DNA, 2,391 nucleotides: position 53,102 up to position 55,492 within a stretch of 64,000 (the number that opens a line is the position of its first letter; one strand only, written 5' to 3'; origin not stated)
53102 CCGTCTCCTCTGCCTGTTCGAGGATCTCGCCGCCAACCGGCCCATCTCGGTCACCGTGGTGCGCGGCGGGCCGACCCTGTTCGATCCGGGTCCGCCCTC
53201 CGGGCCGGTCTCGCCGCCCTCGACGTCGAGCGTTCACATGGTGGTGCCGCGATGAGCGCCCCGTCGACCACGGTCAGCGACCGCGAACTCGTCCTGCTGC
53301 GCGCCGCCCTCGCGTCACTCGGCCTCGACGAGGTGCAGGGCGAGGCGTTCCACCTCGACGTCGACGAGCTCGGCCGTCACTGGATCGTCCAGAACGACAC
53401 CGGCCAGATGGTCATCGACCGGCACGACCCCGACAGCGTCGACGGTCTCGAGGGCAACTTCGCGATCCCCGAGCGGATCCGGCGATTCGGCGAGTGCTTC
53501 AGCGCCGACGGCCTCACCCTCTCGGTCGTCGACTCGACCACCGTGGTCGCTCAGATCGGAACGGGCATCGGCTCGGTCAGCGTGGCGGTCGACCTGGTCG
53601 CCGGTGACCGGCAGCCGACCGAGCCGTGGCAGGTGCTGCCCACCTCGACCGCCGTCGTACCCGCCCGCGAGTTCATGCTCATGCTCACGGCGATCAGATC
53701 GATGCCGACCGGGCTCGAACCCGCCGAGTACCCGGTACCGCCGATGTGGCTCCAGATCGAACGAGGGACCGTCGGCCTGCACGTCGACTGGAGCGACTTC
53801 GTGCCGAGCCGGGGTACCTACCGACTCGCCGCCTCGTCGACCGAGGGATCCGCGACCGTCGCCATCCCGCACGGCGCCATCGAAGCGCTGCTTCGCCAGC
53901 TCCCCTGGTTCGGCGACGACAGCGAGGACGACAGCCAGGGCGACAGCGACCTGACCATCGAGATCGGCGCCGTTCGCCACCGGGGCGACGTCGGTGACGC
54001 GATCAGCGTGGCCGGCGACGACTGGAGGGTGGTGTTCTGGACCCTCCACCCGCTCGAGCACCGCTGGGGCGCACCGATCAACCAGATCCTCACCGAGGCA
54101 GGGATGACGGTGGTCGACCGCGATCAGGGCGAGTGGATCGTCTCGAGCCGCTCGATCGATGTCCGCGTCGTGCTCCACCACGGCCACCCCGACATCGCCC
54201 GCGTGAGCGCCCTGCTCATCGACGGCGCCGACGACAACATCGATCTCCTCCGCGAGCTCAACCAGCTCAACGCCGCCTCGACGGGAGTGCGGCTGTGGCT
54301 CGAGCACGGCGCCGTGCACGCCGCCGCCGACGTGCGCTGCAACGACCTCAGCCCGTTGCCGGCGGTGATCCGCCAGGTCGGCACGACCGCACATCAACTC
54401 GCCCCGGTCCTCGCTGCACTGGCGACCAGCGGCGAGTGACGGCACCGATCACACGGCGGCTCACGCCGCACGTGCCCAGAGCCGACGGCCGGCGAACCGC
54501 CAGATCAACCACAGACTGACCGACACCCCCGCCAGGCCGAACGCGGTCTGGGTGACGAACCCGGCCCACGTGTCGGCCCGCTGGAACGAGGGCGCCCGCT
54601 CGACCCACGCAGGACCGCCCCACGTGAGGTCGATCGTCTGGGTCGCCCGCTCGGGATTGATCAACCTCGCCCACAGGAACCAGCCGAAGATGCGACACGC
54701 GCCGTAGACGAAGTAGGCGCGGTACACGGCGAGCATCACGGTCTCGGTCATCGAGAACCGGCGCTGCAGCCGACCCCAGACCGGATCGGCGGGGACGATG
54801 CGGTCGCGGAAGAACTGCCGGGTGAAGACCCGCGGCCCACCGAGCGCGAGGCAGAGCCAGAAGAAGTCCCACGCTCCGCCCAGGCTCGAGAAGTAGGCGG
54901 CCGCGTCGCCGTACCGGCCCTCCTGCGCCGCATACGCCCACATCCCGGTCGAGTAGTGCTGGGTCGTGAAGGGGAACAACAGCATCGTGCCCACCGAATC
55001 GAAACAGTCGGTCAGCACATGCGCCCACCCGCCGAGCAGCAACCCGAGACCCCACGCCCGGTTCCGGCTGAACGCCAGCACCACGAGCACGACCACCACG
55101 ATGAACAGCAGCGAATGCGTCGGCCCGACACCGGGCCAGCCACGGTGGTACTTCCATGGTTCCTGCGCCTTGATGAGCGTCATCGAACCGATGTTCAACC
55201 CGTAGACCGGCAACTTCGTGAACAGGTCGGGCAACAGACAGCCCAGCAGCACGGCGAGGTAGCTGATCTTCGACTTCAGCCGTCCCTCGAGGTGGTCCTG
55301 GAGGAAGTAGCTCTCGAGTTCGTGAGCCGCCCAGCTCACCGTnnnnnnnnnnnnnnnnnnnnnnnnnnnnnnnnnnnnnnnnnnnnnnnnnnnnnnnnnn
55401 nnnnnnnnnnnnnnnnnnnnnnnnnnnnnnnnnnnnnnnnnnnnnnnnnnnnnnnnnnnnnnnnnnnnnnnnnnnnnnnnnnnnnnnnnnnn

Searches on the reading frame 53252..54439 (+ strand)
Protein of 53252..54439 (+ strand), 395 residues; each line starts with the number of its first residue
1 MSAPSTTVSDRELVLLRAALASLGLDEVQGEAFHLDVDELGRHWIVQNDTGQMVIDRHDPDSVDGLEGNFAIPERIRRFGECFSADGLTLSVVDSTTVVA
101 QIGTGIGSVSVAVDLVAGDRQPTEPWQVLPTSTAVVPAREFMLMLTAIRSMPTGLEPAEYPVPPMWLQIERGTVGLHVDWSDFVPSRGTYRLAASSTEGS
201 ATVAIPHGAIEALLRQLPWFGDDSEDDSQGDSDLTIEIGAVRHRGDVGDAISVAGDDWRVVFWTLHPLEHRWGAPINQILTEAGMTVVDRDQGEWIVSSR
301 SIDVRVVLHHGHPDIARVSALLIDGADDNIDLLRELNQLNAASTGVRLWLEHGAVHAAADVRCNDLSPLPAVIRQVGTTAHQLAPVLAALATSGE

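Call 51: search_protein_families(library=pfam, proteins=[window:53252-54439:+], max_evalue=0.001)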
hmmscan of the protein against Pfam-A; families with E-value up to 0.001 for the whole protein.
window:53252-54439:+ (395 aa): 2 families
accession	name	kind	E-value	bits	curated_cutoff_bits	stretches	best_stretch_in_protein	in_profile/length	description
PF22551.1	TY-Chap1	-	3.7e-07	30.3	27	1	277-389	8-122/132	T3SS (YopN, CesT) and YbjN peptide-binding chaperone 1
PF10722.14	YbjN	-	0.00016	22.3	22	1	276-354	5-88/126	Putative bacterial sensory transduction regulator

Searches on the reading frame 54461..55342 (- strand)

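Call 51: search_protein_families(library=pfam, proteins=[window:54461-55342:-], max_evalue=0.001)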
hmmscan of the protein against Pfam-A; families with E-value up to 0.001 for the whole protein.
window:54461-55342:- (293 aa): 1 family
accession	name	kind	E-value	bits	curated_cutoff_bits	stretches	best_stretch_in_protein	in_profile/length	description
PF04307.19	YdjM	-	7.2e-14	52.1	29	1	25-157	27-155/176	YdjM inner membrane protein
